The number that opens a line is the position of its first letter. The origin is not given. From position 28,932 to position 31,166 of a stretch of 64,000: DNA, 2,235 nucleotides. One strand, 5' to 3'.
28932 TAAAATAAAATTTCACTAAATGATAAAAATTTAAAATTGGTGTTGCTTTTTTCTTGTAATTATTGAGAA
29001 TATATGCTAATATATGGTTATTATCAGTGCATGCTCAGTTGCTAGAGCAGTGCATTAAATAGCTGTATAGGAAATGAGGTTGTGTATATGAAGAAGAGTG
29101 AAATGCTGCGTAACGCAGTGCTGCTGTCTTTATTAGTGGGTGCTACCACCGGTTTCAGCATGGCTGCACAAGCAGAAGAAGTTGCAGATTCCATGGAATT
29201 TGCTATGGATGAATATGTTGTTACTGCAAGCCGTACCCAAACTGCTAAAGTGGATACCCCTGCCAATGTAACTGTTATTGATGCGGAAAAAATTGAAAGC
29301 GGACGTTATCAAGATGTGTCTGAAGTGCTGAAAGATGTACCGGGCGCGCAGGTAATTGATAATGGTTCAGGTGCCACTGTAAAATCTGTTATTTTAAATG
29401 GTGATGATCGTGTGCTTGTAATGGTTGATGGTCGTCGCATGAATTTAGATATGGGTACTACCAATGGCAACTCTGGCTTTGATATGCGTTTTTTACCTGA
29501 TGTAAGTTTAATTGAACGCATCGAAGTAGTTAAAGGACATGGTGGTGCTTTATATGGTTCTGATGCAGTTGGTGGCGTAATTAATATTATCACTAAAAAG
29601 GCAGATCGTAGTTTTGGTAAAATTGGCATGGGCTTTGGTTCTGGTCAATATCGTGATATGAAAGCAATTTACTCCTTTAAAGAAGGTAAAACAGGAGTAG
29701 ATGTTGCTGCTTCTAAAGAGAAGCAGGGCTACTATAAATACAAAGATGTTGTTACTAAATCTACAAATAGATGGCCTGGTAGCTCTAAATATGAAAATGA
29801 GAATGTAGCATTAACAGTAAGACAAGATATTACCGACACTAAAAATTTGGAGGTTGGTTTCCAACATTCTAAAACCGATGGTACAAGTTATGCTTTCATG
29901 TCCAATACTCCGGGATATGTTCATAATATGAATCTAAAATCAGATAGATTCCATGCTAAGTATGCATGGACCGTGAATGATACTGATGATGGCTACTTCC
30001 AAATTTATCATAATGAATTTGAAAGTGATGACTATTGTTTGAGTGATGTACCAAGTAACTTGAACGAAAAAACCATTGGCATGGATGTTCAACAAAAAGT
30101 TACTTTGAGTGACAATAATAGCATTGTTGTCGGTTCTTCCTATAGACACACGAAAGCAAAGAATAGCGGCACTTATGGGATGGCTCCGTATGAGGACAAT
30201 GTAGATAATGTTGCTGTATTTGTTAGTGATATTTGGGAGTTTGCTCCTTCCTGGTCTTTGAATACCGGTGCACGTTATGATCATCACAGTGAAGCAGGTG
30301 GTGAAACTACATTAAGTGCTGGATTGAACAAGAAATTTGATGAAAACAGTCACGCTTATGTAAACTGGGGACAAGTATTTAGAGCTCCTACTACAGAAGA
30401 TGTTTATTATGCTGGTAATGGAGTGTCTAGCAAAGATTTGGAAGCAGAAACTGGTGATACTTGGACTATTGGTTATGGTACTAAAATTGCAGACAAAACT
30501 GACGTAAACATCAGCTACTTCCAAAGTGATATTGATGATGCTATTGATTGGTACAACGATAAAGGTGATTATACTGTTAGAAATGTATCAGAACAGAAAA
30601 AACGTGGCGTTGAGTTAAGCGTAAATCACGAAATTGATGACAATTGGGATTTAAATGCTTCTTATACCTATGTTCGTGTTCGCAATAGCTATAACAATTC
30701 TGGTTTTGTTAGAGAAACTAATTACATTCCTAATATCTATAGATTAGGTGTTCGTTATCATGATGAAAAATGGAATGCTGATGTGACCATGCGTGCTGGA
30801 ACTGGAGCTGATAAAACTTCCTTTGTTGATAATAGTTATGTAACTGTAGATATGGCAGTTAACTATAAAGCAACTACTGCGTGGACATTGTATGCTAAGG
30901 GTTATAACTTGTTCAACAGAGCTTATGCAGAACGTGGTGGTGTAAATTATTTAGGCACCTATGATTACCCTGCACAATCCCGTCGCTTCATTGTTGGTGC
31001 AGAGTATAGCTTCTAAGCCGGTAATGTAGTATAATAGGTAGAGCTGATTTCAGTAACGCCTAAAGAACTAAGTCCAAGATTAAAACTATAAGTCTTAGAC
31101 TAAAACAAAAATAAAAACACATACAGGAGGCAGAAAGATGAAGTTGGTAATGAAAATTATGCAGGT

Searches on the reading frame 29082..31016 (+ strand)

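Call 7: search_protein_families(library=pfam, proteins=[window:29082-31016:+], max_evalue=0.01)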
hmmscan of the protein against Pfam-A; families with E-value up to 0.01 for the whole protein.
window:29082-31016:+ (644 aa): 2 families
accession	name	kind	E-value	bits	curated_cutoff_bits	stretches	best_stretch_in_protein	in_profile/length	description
PF00593.30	TonB_dep_Rec_b-barrel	-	2.7e-41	143.3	27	1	216-610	17-436/436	TonB dependent receptor-like, beta-barrel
PF07715.20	Plug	-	2.4e-23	83.1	23.9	1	56-166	2-107/107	TonB-dependent Receptor Plug Domain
